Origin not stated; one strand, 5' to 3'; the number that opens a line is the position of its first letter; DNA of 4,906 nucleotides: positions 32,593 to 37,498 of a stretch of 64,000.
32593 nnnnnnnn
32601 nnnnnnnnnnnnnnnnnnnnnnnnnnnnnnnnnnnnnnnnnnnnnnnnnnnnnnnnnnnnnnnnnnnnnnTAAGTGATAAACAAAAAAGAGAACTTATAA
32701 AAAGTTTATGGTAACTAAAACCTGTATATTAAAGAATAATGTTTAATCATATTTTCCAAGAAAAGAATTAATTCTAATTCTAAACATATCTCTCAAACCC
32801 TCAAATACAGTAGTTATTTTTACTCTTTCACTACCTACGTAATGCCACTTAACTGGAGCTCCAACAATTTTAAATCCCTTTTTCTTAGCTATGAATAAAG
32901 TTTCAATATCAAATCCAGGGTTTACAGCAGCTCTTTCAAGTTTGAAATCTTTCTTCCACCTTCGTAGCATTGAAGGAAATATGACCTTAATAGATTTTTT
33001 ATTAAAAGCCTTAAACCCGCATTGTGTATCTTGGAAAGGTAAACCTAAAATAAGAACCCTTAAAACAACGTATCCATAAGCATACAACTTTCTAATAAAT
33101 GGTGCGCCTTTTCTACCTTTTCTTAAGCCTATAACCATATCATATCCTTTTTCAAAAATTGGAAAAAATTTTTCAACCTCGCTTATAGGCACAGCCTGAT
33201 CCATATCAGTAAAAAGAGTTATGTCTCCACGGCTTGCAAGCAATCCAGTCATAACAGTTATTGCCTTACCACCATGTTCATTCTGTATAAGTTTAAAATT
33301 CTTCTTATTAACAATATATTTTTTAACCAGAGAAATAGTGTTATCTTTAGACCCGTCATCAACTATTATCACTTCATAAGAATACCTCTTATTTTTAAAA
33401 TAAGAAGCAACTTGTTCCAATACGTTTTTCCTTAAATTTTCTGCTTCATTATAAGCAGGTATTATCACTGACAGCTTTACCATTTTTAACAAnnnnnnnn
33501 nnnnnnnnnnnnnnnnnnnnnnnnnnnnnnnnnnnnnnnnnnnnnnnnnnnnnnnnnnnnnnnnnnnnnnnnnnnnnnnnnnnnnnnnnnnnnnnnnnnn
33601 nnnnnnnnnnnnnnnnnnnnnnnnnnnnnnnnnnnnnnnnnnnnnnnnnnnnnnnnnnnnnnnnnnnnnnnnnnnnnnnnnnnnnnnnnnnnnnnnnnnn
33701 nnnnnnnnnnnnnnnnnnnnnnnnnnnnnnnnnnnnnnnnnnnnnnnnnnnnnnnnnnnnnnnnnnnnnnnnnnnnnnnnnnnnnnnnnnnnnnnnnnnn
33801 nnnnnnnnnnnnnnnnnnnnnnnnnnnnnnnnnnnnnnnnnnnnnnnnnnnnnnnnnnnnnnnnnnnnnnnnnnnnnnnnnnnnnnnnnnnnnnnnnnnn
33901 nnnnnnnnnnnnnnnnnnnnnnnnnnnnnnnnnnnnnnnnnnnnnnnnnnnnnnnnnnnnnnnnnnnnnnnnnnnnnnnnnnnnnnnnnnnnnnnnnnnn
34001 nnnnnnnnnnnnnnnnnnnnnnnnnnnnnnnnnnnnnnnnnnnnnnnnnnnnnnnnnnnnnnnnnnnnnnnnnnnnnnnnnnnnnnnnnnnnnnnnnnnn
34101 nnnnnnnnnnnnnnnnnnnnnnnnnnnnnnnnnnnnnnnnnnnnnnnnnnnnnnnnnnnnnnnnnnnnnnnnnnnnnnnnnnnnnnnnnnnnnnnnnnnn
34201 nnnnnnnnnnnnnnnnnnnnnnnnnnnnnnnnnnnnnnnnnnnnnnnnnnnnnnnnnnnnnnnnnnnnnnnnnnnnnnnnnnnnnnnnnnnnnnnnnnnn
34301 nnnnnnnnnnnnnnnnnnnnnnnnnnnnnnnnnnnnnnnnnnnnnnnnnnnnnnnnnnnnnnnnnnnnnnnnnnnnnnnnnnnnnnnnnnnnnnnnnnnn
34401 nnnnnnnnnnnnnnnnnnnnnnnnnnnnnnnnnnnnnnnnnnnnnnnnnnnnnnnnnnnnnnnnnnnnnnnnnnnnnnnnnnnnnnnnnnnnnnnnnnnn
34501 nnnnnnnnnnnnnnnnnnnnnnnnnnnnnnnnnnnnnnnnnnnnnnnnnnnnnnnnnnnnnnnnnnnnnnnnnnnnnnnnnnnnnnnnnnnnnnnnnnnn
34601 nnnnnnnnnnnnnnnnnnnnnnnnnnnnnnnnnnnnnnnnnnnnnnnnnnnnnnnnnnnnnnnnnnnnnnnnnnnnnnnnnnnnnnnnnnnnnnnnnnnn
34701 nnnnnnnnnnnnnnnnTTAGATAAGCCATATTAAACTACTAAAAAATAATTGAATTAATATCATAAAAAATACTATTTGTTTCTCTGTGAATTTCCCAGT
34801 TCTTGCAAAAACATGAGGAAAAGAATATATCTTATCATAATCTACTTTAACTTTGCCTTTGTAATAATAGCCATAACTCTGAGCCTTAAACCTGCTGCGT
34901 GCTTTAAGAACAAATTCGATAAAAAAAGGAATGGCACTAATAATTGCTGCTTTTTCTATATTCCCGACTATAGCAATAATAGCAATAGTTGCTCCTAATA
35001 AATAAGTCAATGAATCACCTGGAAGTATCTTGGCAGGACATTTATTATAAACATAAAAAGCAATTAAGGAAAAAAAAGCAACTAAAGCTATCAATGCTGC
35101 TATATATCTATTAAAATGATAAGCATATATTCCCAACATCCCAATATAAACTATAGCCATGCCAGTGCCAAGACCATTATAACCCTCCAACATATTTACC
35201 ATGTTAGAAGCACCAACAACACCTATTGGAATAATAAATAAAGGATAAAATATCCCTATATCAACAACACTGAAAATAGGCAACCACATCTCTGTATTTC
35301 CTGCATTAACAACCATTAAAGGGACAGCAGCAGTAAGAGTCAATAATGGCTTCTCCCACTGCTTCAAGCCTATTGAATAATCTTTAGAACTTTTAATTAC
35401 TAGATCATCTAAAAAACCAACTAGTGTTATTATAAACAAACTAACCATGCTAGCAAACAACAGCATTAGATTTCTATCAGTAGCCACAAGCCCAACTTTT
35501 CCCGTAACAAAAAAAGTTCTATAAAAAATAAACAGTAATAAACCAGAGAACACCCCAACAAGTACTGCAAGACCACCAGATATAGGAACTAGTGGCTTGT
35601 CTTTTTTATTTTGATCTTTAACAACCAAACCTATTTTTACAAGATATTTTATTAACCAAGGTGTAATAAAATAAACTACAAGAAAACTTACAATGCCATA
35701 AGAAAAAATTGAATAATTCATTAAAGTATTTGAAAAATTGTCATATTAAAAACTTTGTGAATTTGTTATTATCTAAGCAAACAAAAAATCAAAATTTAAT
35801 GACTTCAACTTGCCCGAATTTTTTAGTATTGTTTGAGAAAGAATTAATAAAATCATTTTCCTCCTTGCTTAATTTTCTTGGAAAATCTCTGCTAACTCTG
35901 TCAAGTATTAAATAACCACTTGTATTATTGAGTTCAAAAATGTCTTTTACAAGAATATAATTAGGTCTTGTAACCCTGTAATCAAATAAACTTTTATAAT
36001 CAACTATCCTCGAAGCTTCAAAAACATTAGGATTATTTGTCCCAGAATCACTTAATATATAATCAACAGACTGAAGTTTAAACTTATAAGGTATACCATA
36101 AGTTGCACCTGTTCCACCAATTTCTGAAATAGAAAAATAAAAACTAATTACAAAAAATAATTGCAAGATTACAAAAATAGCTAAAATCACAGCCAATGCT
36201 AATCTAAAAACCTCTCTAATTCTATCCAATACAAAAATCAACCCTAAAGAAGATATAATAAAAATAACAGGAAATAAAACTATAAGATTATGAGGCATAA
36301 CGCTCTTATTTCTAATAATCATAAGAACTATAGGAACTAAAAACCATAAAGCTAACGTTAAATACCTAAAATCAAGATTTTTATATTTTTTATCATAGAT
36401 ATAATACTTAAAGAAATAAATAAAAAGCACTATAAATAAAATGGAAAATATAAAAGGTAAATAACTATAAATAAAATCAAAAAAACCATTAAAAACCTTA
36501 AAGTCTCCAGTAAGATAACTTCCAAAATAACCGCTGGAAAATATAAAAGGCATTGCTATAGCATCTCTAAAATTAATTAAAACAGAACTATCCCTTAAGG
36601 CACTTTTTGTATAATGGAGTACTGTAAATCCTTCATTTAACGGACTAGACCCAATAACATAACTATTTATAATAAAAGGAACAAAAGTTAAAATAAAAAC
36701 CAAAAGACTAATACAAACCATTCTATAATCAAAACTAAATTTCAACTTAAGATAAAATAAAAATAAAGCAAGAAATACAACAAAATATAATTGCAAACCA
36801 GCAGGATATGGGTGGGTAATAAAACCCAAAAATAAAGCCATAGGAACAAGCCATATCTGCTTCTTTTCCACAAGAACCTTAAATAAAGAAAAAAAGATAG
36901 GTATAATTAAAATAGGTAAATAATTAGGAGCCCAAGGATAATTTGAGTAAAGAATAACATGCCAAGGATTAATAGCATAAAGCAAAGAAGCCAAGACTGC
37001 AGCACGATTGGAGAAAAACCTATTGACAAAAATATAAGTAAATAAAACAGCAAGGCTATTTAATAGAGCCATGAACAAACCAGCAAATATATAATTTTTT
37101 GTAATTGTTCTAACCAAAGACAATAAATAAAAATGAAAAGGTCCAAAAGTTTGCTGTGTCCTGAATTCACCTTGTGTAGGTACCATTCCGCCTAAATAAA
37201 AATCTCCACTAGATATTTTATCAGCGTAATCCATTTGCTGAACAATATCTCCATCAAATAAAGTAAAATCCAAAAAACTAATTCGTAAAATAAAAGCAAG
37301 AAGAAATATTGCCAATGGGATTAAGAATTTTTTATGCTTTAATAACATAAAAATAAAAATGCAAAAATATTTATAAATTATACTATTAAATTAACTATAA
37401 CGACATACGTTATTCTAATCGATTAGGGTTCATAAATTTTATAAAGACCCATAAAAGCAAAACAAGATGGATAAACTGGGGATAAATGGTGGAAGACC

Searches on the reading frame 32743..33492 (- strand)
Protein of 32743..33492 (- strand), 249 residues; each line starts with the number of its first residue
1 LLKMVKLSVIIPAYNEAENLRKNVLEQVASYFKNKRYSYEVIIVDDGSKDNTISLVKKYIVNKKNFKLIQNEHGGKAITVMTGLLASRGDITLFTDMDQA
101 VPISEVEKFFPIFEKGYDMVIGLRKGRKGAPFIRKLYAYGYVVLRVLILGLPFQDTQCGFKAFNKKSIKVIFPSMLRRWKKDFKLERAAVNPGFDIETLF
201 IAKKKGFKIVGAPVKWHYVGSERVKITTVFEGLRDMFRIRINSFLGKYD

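Call 3: search_protein_families(library=pfam, proteins=[window:32743-33492:-], max_evalue=0.01)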
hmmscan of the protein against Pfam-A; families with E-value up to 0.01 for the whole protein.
window:32743-33492:- (249 aa): 3 families
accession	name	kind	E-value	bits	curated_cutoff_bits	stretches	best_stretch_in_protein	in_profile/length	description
PF00535.33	Glycos_transf_2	-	6.2e-28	98.3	23.3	1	8-171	1-167/168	Glycosyl transferase family 2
PF13641.12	Glyco_tranf_2_3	-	4.6e-09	37.1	27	1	7-216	3-208/230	Glycosyltransferase like family 2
PF10111.15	Glyco_tranf_2_2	-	3.3e-06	27.2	27.3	1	8-109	1-102/276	Glycosyltransferase like family 2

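Call 4: search_protein_families(library=ncbifam, proteins=[window:32743-33492:-], max_evalue=0.01)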
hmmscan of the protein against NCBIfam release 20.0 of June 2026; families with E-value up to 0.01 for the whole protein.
window:32743-33492:- (249 aa): 22 families
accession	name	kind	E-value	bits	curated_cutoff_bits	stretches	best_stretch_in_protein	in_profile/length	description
NF047588.1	GlcsyltransPgfSStrep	equivalog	9.8e-22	77.5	500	1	6-172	2-168/308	glycosyltransferase PgfS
NF007986.1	PRK10714.1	equivalog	1.8e-17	63.3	529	1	3-171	4-172/316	undecaprenyl-phosphate 4-deoxy-4-formamido-L-arabinose transferase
NF041875.1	EPS_EpsD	equivalog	2.2e-16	60.2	370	1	7-120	1-111/325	exopolysaccharide biosynthesis glycosyltransferase EpsD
NF007482.0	PRK10073.1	equivalog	5.4e-15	55.2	423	1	4-101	5-98/334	glycosyltransferase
TIGR03937.1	PgaC_IcaA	equivalog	2.8e-14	52.9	422.3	1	5-100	45-137/407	poly-beta-1,6-N-acetyl-D-glucosamine synthase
NF041391.1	DPhHxTase_Halo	equivalog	1.7e-13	50.1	375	1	13-171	3-153/213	dolichyl-phosphate hexose transferase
TIGR04283.1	glyco_like_mftF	equivalog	5.9e-13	48.9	182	1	7-113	1-97/221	TIGR04283 family arsenosugar biosynthesis glycosyltransferase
NF038302.1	EPS_HpsE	equivalog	1.1e-11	44.2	300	1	5-100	1-98/307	hormogonium polysaccharide biosynthesis glycosyltransferase HpsE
NF010496.0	PRK13915.1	equivalog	1.3e-09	37.6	262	1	5-99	31-127/307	glucosyl-3-phosphoglycerate synthase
TIGR04182.1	glyco_TIGR04182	equivalog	1.6e-09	37.6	325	1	7-170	2-158/293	S-layer glycoprotein N-glycosyltransferase AglJ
NF047683.1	TeichurnBiosyTuaG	equivalog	3.6e-09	36.6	400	1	6-108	7-106/252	teichuronic acid biosynthesis protein TuaG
NF050050.1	ProtGlycPglI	equivalog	5.8e-09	35.7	500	1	4-122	1-117/306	GalNAc(5)-diNAcBac-PP-undecaprenol beta-1,3-glucosyltransferase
NF058614.1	PPMAGASynPpgS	equivalog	7.8e-08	32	370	1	9-167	4-161/226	polyprenyl-phospho-N-acetylgalactosaminyl synthase PpgS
TIGR04242.1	nodulat_NodC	equivalog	1.5e-07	30.8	550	1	6-108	49-151/395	chitooligosaccharide synthase NodC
NF053739.1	GlytfEpsEBac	equivalog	4.4e-07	29.1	450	1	6-110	2-104/265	glycosyltransferase EpsE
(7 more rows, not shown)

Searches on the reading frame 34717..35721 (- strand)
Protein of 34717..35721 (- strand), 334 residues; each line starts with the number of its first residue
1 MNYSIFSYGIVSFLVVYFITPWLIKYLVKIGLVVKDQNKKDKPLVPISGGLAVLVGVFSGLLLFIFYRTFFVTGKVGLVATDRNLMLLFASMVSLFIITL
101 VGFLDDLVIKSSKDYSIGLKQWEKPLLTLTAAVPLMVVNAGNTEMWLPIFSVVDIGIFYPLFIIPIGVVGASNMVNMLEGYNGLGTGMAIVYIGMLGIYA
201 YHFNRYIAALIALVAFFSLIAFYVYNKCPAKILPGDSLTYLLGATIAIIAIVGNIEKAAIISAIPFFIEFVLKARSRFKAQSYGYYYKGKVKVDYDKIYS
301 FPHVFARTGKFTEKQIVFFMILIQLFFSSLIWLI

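Call 3: search_protein_families(library=pfam, proteins=[window:34717-35721:-], max_evalue=0.01)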
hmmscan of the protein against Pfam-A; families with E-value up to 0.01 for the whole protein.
window:34717-35721:- (334 aa): 1 family
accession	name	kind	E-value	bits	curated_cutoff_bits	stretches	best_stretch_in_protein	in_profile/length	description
PF00953.26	Glycos_transf_4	-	7.2e-30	104.5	27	1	91-253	4-159/160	Glycosyl transferase family 4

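Call 4: search_protein_families(library=ncbifam, proteins=[window:34717-35721:-], max_evalue=0.01)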
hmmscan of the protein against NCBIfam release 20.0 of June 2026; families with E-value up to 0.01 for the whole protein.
window:34717-35721:- (334 aa): 2 families
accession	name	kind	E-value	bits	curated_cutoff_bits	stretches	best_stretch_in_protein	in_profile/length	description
TIGR00445.1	mraY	equivalog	3.5e-12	46.4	192.05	1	78-326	53-309/321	phospho-N-acetylmuramoyl-pentapeptide-transferase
NF053644.1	MraY_archaea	equivalog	1.3e-11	44.4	450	1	149-265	172-288/340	pseudomurein biosynthesis MraY family phospho-N-acetylmuramoyl-pentapeptide-transferase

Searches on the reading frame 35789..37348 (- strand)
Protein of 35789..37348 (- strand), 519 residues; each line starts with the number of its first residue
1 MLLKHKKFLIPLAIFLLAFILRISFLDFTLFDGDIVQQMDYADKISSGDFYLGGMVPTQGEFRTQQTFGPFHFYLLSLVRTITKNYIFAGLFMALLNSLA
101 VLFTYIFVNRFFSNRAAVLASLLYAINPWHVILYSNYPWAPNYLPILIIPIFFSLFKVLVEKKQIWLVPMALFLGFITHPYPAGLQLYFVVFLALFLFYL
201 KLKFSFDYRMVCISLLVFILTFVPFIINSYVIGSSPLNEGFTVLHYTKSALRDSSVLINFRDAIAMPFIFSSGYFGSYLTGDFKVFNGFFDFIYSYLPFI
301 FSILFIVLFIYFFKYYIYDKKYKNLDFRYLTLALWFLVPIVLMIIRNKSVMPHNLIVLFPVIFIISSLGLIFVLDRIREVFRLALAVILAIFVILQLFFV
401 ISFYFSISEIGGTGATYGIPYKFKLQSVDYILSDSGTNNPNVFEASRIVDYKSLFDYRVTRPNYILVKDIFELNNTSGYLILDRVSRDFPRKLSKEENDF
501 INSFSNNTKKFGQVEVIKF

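Call 26: search_protein_families(library=pfam, proteins=[window:35789-37348:-], max_evalue=0.001)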
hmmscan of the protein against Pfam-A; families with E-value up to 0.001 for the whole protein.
window:35789-37348:- (519 aa): 0 families

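Call 70: search_protein_families(library=ncbifam, proteins=[window:35789-37348:-], max_evalue=0.001)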
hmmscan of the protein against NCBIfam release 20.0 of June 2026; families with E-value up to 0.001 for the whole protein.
window:35789-37348:- (519 aa): 0 families
